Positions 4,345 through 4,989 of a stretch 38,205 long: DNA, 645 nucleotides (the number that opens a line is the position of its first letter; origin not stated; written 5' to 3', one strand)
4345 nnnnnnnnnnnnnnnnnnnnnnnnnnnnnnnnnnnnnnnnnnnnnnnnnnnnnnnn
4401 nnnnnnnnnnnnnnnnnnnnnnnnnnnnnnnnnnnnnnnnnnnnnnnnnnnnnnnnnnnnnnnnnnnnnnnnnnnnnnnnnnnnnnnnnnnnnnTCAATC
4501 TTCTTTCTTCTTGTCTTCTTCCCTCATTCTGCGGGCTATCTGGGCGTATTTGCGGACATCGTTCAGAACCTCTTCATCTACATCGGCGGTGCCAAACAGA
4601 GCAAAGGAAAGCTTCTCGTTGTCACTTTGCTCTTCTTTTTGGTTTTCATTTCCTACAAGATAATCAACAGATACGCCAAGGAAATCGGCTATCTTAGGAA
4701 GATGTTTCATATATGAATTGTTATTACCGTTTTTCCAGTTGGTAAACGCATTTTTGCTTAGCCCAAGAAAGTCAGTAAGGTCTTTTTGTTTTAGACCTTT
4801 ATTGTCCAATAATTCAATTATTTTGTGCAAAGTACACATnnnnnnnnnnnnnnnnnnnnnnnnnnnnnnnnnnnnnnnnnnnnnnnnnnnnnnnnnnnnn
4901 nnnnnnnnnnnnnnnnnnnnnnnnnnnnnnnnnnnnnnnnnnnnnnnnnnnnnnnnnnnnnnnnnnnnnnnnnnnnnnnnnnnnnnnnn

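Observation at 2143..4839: Repressor-linked lysogeny operon ending in a DEDDh exonuclease with two BRCT domains plus a Cys-rich partner protein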

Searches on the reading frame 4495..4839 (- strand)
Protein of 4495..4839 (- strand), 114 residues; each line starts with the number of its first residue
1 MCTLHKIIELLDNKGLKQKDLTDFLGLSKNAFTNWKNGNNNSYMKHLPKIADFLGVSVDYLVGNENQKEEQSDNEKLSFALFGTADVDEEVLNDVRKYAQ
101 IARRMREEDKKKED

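Call 3: search_protein_families(library=pfam, proteins=[window:4495-4839:-], max_evalue=0.1)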
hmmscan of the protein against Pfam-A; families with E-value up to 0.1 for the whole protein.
window:4495-4839:- (114 aa): 9 families
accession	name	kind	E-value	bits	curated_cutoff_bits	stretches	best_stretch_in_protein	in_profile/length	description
PF13443.12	HTH_26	-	1.8e-06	28.6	22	1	6-58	1-54/63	Cro/C1-type HTH DNA-binding domain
PF12844.13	HTH_19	-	7.8e-06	26.2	30.2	1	8-63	5-60/64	Helix-turn-helix domain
PF01381.28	HTH_3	-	1.3e-05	25.5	23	1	8-61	2-55/55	Helix-turn-helix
PF07022.19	Phage_CI_repr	-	6.5e-05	23.6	22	1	15-67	11-63/65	Bacteriophage CI repressor helix-turn-helix domain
PF13384.12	HTH_23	-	0.00011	22.4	24.6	1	6-38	9-40/50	Homeodomain-like domain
PF13744.12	HTH_37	-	0.0069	16.6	27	1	5-59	21-76/80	Helix-turn-helix domain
PF10668.15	Phage_terminase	-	0.014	15.5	22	0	14-39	21-46/67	Phage terminase small subunit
PF08667.16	BetR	-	0.059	13.9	21.6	1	3-68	6-75/148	BetR domain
PF13412.12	HTH_24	-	0.066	13.2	21.9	0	9-31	11-33/48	Winged helix-turn-helix DNA-binding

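Call 5: search_protein_families(library=phrogs, proteins=[window:4495-4839:-], max_evalue=0.01)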
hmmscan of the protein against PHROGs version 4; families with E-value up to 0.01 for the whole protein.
window:4495-4839:- (114 aa): 19 families
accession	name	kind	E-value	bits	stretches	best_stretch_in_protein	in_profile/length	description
phrog_8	-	transcription regulation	2.3e-19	71.1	1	4-108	78-168/346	transcriptional regulator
phrog_4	-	transcription regulation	1e-12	48.8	1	6-95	139-216/400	transcriptional repressor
phrog_2967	-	transcription regulation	2e-09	38.4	1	8-86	16-78/225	transcriptional regulator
phrog_3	-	transcription regulation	4.4e-09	37.6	1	2-77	88-161/430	transcriptional repressor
phrog_2328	-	transcription regulation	2.2e-07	31.7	1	11-73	24-86/128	transcriptional repressor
phrog_1994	-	DNA, RNA and nucleotide metabolism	2.9e-06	28.3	1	6-68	3-65/170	DNA binding protein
phrog_2439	-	transcription regulation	1.2e-05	25.4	1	9-71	14-77/367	transcriptional regulator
phrog_4836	-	transcription regulation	2.2e-05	25.1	1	13-79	86-151/194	CII-like regulator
phrog_1373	-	transcription regulation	3.2e-05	25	1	7-78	68-139/166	transcriptional regulator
phrog_3037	-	transcription regulation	5.6e-05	24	1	25-110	38-116/189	transcriptional repressor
phrog_7241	-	transcription regulation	0.00036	21.6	1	13-62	72-121/122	transcriptional regulator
phrog_8898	-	unknown function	0.0014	19.3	1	3-41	2-39/70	-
phrog_4583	-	transcription regulation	0.0027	18.7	1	7-71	15-79/81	transcriptional repressor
phrog_5229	-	unknown function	0.003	18.6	0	11-47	77-113/127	-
phrog_6378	-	unknown function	0.0031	18.6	1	6-76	12-83/131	-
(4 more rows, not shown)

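Call 6: search_protein_families(library=ncbifam, proteins=[window:4495-4839:-], max_evalue=0.01)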
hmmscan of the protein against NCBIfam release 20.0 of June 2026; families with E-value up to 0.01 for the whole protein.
window:4495-4839:- (114 aa): 9 families
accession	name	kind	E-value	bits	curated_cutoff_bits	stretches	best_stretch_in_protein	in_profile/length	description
NF041951.1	phage_RstR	subfamily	3.7e-14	52.9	80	1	3-80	3-79/108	RstR family transcriptional repressor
NF010465.0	PRK13890.1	equivalog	7.3e-05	22.9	96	1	6-70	9-73/121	conjugal transfer protein TrbA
NF047948.1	male_kill_WMK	equivalog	8.4e-05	22.2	300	1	15-79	175-238/300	WO male-killing family protein Wmk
NF006015.0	PRK08154.1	subfamily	0.00023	20.4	204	1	8-109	36-132/314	anaerobic benzoate catabolism transcriptional regulator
NF007257.0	PRK09706.1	subfamily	0.0016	18.3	101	1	13-77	16-81/135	transcriptional repressor DicA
NF048000.1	ECH1013_TF_S24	equivalog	0.0019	18.1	300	1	6-101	6-102/204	ECH_1013 family putative transcriptional regulator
NF050110.1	TransRegBldD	equivalog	0.0028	17.4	250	1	36-107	44-115/162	transcriptional regulator BldD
TIGR03070.1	couple_hipB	subfamily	0.007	16.3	71.65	0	14-56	14-56/58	type II toxin-antitoxin system Y4mF family antitoxin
TIGR03830.1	CxxCG_CxxCG_HTH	subfamily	0.008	16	61.8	0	6-40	69-103/127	type II TA system antitoxin MqsA family protein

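Call 7: search_protein_families(library=padloc, proteins=[window:4495-4839:-], max_evalue=0.01)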
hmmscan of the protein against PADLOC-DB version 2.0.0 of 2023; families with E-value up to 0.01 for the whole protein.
window:4495-4839:- (114 aa): 20 families
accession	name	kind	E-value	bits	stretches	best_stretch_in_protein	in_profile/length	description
PDLC04775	PDC-M69A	-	2.1e-10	39.1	1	6-79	11-81/113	-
PDLC04760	PDC-M64C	-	5.6e-09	34.3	1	5-58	29-82/93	-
PDLC04142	capH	-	8e-08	31.3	1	6-104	10-97/103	capH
PDLC04762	PDC-M64C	-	9.2e-07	26.9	1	5-66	30-91/97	-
PDLC04759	PDC-M64B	-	7.7e-06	24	1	5-72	29-95/135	-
PDLC04758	PDC-M64B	-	1.2e-05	23.7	1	5-58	33-86/123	-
PDLC03982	PD-Lambda-2_B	-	2.2e-05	21.9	1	11-87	68-142/402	-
PDLC03951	RmrA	-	2.5e-05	21.5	1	9-71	15-77/400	-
PDLC02926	HTH_VI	-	5.1e-05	21.5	1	13-77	12-76/92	-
PDLC03952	RmrA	-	0.00011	19.2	1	14-72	34-92/395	-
PDLC04757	PDC-M64B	-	0.00014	19.8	1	6-99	33-116/128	-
PDLC03947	RmrA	-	0.00015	18.7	1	13-72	22-81/383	-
PDLC03949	RmrA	-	0.00027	17.9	1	14-70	14-70/363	-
PDLC03948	RmrA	-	0.00055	16.9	1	6-70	12-78/397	-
PDLC03665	Control_protein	-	0.00057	18.1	1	6-65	12-72/77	control protein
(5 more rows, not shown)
